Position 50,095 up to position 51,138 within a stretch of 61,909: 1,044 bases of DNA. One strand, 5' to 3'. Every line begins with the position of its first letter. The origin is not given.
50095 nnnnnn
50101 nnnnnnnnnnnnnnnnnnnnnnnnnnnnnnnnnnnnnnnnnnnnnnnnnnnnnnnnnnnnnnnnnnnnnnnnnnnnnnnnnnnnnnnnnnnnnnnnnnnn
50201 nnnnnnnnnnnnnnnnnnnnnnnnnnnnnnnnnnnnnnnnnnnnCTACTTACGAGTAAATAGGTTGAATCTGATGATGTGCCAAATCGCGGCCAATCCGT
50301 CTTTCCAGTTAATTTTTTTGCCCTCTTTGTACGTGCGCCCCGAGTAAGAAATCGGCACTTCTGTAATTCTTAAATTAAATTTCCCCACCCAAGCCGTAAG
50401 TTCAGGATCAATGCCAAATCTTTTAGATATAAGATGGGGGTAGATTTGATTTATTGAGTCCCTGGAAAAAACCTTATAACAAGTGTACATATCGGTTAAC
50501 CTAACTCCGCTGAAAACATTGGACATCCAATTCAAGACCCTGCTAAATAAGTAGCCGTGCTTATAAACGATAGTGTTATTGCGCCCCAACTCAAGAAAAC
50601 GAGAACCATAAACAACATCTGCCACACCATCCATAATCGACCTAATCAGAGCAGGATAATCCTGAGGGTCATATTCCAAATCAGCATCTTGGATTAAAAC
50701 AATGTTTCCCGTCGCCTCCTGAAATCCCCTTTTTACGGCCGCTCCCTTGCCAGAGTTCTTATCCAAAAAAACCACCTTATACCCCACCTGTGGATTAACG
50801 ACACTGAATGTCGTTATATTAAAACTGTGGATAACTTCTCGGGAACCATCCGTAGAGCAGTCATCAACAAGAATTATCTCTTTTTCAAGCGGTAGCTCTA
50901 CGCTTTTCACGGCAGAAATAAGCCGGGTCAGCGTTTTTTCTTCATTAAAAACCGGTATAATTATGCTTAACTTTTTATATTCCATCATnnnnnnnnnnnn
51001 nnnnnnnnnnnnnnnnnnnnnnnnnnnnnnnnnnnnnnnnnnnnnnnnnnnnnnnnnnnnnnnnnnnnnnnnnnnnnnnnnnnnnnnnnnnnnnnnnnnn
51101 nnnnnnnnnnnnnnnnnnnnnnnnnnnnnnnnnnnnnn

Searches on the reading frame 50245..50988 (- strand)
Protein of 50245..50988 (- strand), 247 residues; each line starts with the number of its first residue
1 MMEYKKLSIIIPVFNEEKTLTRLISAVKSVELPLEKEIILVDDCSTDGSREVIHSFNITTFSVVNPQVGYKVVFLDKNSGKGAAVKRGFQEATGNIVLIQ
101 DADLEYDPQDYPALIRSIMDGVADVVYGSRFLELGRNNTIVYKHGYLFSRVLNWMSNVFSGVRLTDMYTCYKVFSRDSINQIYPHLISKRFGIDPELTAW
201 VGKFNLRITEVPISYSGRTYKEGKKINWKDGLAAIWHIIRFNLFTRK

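Call 9: search_protein_families(library=pfam, max_evalue=0.1, proteins=[window:50245-50988:-])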
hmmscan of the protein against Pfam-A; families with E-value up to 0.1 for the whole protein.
window:50245-50988:- (247 aa): 3 families
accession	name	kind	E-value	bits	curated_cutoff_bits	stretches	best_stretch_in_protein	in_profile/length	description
PF00535.33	Glycos_transf_2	-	4.3e-32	111.8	23.3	1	8-181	1-166/168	Glycosyl transferase family 2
PF10111.15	Glyco_tranf_2_2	-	2.3e-05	24.5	27.3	1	8-106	1-94/276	Glycosyltransferase like family 2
PF13641.12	Glyco_tranf_2_3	-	0.06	13.8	27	1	7-103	3-96/230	Glycosyltransferase like family 2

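Call 63: search_protein_families(library=ncbifam, max_evalue=0.001, proteins=[window:50245-50988:-])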
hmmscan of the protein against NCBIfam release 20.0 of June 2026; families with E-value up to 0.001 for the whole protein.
window:50245-50988:- (247 aa): 22 families
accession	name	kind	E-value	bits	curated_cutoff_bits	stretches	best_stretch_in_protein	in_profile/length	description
TIGR04182.1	glyco_TIGR04182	equivalog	5.5e-29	101.5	325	1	7-241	2-217/293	S-layer glycoprotein N-glycosyltransferase AglJ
NF007986.1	PRK10714.1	equivalog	1e-20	74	529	1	3-224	4-209/316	undecaprenyl-phosphate 4-deoxy-4-formamido-L-arabinose transferase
NF047588.1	GlcsyltransPgfSStrep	equivalog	3.3e-19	69.3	500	1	6-229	2-208/308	glycosyltransferase PgfS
NF007482.0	PRK10073.1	equivalog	4e-15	55.7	423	1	3-125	4-117/334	glycosyltransferase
TIGR04283.1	glyco_like_mftF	equivalog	9.7e-14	51.5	182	1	7-138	1-115/221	TIGR04283 family arsenosugar biosynthesis glycosyltransferase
TIGR03937.1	PgaC_IcaA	equivalog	6.3e-13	48.4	422.3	1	3-111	43-143/407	poly-beta-1,6-N-acetyl-D-glucosamine synthase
NF041875.1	EPS_EpsD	equivalog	1.5e-12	47.6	370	1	7-178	1-166/325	exopolysaccharide biosynthesis glycosyltransferase EpsD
NF058614.1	PPMAGASynPpgS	equivalog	4.8e-12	45.8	370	1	9-221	4-202/226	polyprenyl-phospho-N-acetylgalactosaminyl synthase PpgS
NF047683.1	TeichurnBiosyTuaG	equivalog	2.2e-11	43.9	400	1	5-109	6-102/252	teichuronic acid biosynthesis protein TuaG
NF010496.0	PRK13915.1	equivalog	2.8e-11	43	262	1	5-115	31-139/307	glucosyl-3-phosphoglycerate synthase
TIGR03965.1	mycofact_glyco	equivalog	7.8e-11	41.5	280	1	5-120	74-181/467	mycofactocin biosynthesis glycosyltransferase MftF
NF041391.1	DPhHxTase_Halo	equivalog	6.3e-10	38.4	375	1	44-219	19-187/213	dolichyl-phosphate hexose transferase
TIGR03111.1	glyc2_xrt_Gpos1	hypoth_equivalog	2.6e-09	36.4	363.95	1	3-106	47-144/439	TIGR03111 family XrtG-associated glycosyltransferase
TIGR03469.1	HpnB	hypoth_equivalog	1.7e-07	30.7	379.25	1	4-121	43-163/386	hopene-associated glycosyltransferase HpnB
NF038302.1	EPS_HpsE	equivalog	7.1e-07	28.5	300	1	6-103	2-96/307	hormogonium polysaccharide biosynthesis glycosyltransferase HpsE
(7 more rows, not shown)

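Call 66: search_solved_structures(query=window:50245-50988:-, max_evalue=0.0001)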
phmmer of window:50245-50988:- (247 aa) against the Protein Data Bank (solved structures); distinct sequences matched with E-value up to 0.0001: 15.
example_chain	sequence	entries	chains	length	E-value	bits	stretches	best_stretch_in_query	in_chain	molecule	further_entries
5mlz_A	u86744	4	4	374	6.3e-17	65.2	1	5-138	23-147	Dolichol monophosphate mannose synthase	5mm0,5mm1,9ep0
9bhc_C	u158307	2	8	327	1.3e-14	57.6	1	4-224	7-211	Undecaprenyl-phosphate 4-deoxy-4-formamido-L-arabinose transferase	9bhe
9hwj_A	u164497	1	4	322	1.6e-14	57.3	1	4-223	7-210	Undecaprenyl-phosphate 4-deoxy-4-formamido-L-arabinose transferase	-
8vxh_A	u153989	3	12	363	1.8e-14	57.1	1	4-224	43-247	Undecaprenyl-phosphate 4-deoxy-4-formamido-L-arabinose transferase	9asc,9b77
5eke_A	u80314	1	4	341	1.4e-11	47.7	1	6-243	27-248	Uncharacterized glycosyltransferase sll0501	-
5ekp_C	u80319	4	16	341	3.6e-11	46.4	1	6-203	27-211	Uncharacterized glycosyltransferase sll0501 | Glycosyltransferase sll0501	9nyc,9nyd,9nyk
9nye_A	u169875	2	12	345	3.7e-11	46.3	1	6-203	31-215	Glycosyltransferase sll0501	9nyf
5tze_C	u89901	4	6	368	6.3e-08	35.7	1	6-104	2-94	Glycosyl transferase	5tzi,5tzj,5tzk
5tz8_A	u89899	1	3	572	9.4e-08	35.2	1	6-104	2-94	Glycosyl transferase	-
3bcv_A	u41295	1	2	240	5.9e-07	32.5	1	5-127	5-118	Putative glycosyltransferase protein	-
6yv7_B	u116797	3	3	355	6.9e-07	32.3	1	6-111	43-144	Glycosyl transferase, family 2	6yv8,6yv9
6yv7_A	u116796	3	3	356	6.9e-07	32.3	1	6-111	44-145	Glycosyl transferase, family 2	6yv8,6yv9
6p61_A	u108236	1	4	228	1.1e-05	28.4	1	6-118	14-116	Glycosyltransferase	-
7pdo_A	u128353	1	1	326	1.5e-05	27.9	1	6-119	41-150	Glucosyl-3-phosphoglycerate synthase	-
7p5l_A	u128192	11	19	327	1.5e-05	27.9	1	6-119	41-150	Glucosyl-3-phosphoglycerate synthase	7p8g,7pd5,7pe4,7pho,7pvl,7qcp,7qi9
